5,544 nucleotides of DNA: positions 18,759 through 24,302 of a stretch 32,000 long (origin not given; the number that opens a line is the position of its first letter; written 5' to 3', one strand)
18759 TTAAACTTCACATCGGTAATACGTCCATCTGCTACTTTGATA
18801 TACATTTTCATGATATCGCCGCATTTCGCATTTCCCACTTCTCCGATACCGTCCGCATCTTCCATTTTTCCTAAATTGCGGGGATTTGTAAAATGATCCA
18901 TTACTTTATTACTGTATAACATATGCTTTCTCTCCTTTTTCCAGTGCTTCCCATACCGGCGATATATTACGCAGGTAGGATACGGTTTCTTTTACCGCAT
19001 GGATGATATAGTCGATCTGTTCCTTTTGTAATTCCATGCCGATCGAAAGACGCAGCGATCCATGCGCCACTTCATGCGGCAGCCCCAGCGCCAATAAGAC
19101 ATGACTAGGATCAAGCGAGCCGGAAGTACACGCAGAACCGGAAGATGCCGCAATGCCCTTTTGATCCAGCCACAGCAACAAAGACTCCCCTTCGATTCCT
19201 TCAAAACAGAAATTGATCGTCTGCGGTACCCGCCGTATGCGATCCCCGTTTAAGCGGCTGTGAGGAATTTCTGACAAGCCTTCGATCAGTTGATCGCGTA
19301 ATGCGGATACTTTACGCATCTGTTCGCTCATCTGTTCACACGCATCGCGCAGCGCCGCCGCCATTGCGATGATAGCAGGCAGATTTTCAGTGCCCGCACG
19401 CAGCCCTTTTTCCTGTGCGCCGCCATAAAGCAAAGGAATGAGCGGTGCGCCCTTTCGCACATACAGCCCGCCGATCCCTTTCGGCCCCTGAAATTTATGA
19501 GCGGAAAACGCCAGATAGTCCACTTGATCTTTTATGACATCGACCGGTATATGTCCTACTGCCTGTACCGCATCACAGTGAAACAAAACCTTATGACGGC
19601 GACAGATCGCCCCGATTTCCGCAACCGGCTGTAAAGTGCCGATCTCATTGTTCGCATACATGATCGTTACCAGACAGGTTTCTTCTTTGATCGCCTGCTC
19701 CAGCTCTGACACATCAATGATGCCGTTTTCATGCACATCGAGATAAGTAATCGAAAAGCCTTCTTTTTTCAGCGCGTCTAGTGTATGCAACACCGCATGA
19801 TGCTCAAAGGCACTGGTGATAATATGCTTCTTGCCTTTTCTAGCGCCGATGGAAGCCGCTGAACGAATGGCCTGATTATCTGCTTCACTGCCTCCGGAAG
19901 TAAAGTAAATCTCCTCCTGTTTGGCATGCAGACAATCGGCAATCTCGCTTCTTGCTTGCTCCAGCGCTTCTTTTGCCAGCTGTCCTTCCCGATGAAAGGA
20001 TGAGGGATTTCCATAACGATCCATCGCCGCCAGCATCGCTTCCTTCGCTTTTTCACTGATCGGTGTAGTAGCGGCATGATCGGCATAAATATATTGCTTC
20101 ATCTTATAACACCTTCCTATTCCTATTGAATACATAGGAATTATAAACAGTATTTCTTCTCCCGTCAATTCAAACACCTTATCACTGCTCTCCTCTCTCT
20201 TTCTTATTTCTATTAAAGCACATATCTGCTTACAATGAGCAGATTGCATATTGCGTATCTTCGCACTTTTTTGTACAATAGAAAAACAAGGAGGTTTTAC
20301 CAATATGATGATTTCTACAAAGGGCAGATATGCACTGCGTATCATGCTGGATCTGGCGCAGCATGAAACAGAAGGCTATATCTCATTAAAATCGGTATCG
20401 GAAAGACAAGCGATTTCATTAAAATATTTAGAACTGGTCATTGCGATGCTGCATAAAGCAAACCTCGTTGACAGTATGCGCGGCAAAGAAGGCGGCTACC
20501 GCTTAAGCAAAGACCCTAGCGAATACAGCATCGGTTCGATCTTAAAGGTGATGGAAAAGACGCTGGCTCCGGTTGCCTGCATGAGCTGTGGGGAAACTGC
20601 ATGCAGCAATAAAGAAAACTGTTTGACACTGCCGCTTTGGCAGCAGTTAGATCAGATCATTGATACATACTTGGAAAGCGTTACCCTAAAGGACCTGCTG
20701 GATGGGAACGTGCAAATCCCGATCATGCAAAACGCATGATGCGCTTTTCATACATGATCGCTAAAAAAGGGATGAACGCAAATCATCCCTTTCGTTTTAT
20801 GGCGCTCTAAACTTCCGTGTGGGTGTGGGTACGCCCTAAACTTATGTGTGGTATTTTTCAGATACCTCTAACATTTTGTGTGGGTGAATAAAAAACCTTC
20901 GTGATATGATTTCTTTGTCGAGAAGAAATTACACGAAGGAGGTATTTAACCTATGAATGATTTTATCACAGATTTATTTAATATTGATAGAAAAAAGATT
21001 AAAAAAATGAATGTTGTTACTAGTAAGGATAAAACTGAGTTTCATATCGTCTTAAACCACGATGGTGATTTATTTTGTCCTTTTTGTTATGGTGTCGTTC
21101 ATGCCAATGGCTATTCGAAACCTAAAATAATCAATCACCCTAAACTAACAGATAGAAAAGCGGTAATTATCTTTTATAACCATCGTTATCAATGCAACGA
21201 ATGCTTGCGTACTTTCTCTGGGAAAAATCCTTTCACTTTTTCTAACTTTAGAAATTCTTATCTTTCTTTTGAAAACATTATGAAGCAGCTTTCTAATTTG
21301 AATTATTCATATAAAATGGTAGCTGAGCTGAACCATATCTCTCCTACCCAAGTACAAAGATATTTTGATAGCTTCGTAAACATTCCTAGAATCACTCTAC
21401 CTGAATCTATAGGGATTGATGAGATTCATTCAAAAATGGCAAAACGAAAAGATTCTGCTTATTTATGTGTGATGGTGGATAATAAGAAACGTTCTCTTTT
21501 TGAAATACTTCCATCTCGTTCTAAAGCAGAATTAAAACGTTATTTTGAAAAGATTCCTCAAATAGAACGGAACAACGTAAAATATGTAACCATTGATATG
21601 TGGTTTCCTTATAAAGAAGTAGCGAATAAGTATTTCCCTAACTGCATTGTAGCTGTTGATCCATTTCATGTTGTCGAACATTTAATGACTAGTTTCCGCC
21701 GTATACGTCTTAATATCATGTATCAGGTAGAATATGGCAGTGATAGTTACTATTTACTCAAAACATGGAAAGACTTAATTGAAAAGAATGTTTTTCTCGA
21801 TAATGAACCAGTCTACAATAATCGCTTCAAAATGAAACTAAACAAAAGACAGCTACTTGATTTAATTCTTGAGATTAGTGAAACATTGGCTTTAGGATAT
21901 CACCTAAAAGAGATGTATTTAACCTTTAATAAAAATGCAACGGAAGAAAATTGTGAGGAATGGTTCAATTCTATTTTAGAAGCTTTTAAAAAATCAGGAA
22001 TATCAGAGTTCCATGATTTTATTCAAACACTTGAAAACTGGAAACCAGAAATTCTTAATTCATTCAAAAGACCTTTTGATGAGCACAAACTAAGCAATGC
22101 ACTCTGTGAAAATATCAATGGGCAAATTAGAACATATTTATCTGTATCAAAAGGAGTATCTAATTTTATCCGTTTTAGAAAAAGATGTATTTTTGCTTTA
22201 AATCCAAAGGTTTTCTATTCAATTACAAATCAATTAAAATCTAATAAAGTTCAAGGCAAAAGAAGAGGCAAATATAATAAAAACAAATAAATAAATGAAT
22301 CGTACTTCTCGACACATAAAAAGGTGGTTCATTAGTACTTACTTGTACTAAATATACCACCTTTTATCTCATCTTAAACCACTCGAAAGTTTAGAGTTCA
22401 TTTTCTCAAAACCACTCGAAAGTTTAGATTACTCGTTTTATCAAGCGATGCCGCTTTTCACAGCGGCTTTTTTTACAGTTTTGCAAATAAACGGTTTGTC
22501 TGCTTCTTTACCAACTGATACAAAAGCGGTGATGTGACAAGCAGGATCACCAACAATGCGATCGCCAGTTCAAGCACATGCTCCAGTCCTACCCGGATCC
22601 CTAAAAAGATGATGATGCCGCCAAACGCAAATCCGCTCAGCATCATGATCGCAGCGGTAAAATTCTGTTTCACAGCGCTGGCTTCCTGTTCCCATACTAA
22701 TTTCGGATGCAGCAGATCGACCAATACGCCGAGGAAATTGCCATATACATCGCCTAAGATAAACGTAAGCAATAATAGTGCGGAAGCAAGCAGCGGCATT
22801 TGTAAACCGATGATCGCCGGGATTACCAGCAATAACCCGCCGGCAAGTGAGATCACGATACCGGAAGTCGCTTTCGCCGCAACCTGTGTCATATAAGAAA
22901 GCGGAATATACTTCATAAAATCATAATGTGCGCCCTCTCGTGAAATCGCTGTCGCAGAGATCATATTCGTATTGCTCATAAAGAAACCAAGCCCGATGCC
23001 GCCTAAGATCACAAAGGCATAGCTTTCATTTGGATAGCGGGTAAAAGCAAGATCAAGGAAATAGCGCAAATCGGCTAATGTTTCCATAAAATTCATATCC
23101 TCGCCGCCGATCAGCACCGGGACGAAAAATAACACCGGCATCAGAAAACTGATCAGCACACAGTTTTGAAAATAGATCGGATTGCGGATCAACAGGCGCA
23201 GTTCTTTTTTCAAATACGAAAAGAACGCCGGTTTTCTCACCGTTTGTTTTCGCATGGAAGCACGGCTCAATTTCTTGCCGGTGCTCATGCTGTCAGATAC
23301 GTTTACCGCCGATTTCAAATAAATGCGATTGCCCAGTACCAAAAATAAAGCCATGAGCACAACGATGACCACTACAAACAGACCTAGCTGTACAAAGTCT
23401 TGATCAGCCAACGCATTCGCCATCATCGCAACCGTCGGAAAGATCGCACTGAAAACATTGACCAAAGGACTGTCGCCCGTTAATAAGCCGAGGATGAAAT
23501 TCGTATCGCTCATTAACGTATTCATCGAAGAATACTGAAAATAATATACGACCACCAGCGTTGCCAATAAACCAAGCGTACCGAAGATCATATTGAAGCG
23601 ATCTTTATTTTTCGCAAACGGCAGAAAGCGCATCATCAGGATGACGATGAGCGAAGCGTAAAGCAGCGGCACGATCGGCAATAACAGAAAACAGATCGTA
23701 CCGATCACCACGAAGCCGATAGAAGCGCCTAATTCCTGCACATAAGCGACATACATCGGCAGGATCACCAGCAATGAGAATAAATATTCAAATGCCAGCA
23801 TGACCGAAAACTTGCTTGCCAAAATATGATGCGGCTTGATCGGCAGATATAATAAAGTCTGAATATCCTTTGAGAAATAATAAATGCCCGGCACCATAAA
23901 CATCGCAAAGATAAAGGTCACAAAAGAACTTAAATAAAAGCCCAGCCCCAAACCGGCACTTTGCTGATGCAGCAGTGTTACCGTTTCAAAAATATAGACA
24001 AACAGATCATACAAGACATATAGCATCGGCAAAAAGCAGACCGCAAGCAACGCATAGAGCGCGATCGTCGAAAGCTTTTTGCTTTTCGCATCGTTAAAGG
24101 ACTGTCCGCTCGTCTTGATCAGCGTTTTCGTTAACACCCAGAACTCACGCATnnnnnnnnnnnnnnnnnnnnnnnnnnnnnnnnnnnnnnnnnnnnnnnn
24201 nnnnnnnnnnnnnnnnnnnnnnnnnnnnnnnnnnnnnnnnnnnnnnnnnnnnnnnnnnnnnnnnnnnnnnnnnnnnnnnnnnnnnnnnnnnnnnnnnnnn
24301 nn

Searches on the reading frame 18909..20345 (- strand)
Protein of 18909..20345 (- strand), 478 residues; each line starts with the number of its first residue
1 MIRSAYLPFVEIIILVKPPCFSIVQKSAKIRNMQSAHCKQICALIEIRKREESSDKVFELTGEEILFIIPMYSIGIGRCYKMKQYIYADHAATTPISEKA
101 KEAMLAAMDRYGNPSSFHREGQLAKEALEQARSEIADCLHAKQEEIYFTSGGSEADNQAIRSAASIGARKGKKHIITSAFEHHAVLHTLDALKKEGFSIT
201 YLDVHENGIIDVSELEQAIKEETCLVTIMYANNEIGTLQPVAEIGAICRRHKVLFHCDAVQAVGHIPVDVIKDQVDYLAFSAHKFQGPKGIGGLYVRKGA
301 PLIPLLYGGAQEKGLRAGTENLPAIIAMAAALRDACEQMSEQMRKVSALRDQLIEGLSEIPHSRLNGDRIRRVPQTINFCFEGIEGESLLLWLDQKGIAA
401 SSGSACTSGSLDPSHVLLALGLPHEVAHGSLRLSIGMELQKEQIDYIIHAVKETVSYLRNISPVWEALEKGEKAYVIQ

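Call 7: search_protein_families(library=pfam, proteins=[window:18909-20345:-])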
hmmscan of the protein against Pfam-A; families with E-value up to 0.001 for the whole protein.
window:18909-20345:- (478 aa): 3 families
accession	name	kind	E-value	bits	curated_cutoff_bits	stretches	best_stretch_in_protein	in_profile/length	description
PF00266.25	Aminotran_5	-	2.3e-84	284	21.5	1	86-446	1-370/371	Aminotransferase class-V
PF01041.23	DegT_DnrJ_EryC1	-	9.6e-08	32.1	19.8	1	149-264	45-151/360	DegT/DnrJ/EryC1/StrS aminotransferase family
PF01212.27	Beta_elim_lyase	-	2.3e-07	30.9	27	1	129-350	43-258/288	Beta-eliminating lyase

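Call 8: search_protein_families(library=ncbifam, proteins=[window:18909-20345:-])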
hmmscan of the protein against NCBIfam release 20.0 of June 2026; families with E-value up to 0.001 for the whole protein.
window:18909-20345:- (478 aa): 38 families (the best 25 are shown)
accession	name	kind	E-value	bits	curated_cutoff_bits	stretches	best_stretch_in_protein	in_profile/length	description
TIGR03402.1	FeS_nifS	equivalog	5.3e-154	512.6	530.75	1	86-463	1-378/379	cysteine desulfurase NifS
NF010611.0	PRK14012.1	equivalog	1.5e-126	422.6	548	1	81-471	2-395/406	IscS subfamily cysteine desulfurase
TIGR02006.1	IscS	equivalog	2.5e-126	422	643.2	1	82-471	1-391/402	IscS subfamily cysteine desulfurase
TIGR03235.1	DNA_S_dndA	equivalog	8.2e-112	374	480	1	87-434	1-352/353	cysteine desulfurase DndA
TIGR03403.1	nifS_epsilon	equivalog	1.1e-108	363.5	587.7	1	86-462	1-380/382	NifS family cysteine desulfurase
NF002806.0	PRK02948.1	subfamily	6.5e-100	334.8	304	1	86-454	2-371/381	IscS subfamily cysteine desulfurase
TIGR01977.1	am_tr_V_EF2568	hypoth_equivalog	4.6e-54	183.9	377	1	86-453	1-375/376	cysteine desulfurase family protein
TIGR01979.1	sufS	subfamily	6.4e-49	166.9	475.1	1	81-457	15-401/403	SufS family cysteine desulfurase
NF041166.1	f2_encap_cargo1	exception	3.1e-33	115.8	800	1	83-298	244-462/623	family 2A encapsulin nanocompartment cargo protein cysteine desulfurase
NF040779.1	Sec_lyase_SclA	exception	1.2e-32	113.2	525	1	86-454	1-376/378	selenocysteine lyase SclA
NF008126.0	PRK10874.1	equivalog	1.6e-30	106.6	607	1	84-459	19-400/401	cysteine desulfurase CsdA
TIGR03392.1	FeS_syn_CsdA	equivalog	8.8e-30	104.2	493.6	1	84-459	16-397/398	cysteine desulfurase CsdA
NF006791.0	PRK09295.1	equivalog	1.1e-29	103.8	661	1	116-298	57-240/406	cysteine desulfurase SufS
TIGR01976.1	am_tr_V_VC1184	hypoth_equivalog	1.6e-27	96.8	352.35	1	83-298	17-233/401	cysteine desulfurase-like protein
TIGR04343.1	egtE_PLP_lyase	equivalog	1.7e-15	56.7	400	1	124-299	52-218/370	ergothioneine biosynthesis PLP-dependent enzyme EgtE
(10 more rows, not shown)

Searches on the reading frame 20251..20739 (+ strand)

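Call 7: search_protein_families(library=pfam, proteins=[window:20251-20739:+])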
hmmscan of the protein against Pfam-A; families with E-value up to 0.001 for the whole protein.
window:20251-20739:+ (162 aa): 1 family
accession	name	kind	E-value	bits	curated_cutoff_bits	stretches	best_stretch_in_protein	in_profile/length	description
PF02082.26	Rrf2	-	8.5e-38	129.9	30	1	21-151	1-131/132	Iron-dependent Transcriptional regulator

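Call 8: search_protein_families(library=ncbifam, proteins=[window:20251-20739:+])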
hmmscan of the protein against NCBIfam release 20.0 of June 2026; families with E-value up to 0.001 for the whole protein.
window:20251-20739:+ (162 aa): 8 families
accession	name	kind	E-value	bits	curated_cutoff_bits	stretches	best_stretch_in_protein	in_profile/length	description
TIGR00738.1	rrf2_super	superfamily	3.1e-39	133.9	73.3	1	19-150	1-131/132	Rrf2 family transcriptional regulator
TIGR02010.1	IscR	equivalog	5.8e-39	133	207.55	1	19-152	1-132/135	Fe-S cluster assembly transcriptional regulator IscR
NF047409.1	Cys_reg_CymR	equivalog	1.8e-30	105.9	195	1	19-151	1-125/139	cysteine metabolism transcriptional regulator CymR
NF008110.0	PRK10857.1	equivalog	2.9e-30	105.2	275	1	19-152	1-132/164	Fe-S cluster assembly transcriptional regulator IscR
TIGR02944.1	suf_reg_Xantho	equivalog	2e-19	70.3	110.65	1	21-149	4-130/130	SUF system Fe-S cluster assembly regulator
NF008240.0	PRK11014.1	equivalog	5.6e-14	52.4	182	1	25-156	7-134/141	nitric oxide-sensing transcriptional repressor NsrR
NF008886.0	PRK11920.1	equivalog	7.6e-13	48.4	193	1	19-156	1-137/153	iron-responsive transcriptional regulator RirA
NF041852.1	trans_reg_HypR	equivalog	2.4e-07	30.8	180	1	28-151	8-134/139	redox-sensitive transcriptional regulator HypR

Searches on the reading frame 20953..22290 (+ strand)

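Call 7: search_protein_families(library=pfam, proteins=[window:20953-22290:+])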
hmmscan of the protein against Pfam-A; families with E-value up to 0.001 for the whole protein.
window:20953-22290:+ (445 aa): 1 family
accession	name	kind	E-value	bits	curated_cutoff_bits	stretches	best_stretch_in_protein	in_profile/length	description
PF01610.23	DDE_Tnp_ISL3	-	3.8e-44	151.7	23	1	153-411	1-239/240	Transposase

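Call 8: search_protein_families(library=ncbifam, proteins=[window:20953-22290:+])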
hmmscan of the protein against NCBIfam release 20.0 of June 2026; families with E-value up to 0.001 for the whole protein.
window:20953-22290:+ (445 aa): 4 families
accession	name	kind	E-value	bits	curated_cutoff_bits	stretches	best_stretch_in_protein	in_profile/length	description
NF033550.5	transpos_ISL3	equivalog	1.5e-59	201.9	180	1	40-414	11-369/370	ISL3 family transposase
NF049917.1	ISAon1_downstr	equivalog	2e-15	56.8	250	2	177-258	79-160/327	ISAon1 family transposase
NF033558.1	transpos_IS1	equivalog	9e-07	29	100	1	77-225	20-168/199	IS1 family transposase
NF049919.1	DesA_ISL3_tail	domain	0.0001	22.7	30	1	286-363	42-121/122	DesA/ISL3 alpha bundle tail domain-containing protein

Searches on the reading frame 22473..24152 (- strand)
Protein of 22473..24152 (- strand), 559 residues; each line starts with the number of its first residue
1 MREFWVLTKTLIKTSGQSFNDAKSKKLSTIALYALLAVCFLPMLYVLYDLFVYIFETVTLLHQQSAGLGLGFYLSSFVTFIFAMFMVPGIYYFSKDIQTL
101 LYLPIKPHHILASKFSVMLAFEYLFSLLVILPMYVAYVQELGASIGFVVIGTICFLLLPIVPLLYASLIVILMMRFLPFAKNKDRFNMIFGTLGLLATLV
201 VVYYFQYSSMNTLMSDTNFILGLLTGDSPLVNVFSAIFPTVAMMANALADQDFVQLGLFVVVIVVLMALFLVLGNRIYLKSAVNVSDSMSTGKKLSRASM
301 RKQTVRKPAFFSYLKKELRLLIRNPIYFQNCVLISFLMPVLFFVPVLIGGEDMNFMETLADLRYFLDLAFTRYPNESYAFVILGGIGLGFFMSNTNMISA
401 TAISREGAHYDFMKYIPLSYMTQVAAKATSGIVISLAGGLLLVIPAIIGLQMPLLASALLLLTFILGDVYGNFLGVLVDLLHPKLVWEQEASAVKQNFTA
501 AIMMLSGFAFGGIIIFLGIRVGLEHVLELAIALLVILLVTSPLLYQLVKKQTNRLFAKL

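Call 7: search_protein_families(library=pfam, proteins=[window:22473-24152:-])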
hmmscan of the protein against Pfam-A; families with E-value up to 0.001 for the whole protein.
window:22473-24152:- (559 aa): 1 family
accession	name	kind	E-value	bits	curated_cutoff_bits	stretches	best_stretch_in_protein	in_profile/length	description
PF16949.11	ABC_tran_2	-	4.7e-05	22.9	25.7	1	25-346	5-335/542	Putative ATP-binding cassette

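Call 8: search_protein_families(library=ncbifam, proteins=[window:22473-24152:-])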
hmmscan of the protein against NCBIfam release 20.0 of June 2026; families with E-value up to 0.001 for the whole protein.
window:22473-24152:- (559 aa): 0 families

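Call 51: search_protein_families(library=padloc, proteins=[window:22473-24152:-], max_evalue=0.001)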
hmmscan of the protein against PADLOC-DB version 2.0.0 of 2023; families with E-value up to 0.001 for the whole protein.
window:22473-24152:- (559 aa): 0 families

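Call 53: search_solved_structures(query=window:22473-24152:-, max_evalue=1)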
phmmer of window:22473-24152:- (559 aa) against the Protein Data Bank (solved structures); distinct sequences matched with E-value up to 1: 0.
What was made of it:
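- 22473..24152 (-): 559-aa membrane protein (weak PF16949 match), the last gene of the cluster. No solved homolog (call 53).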
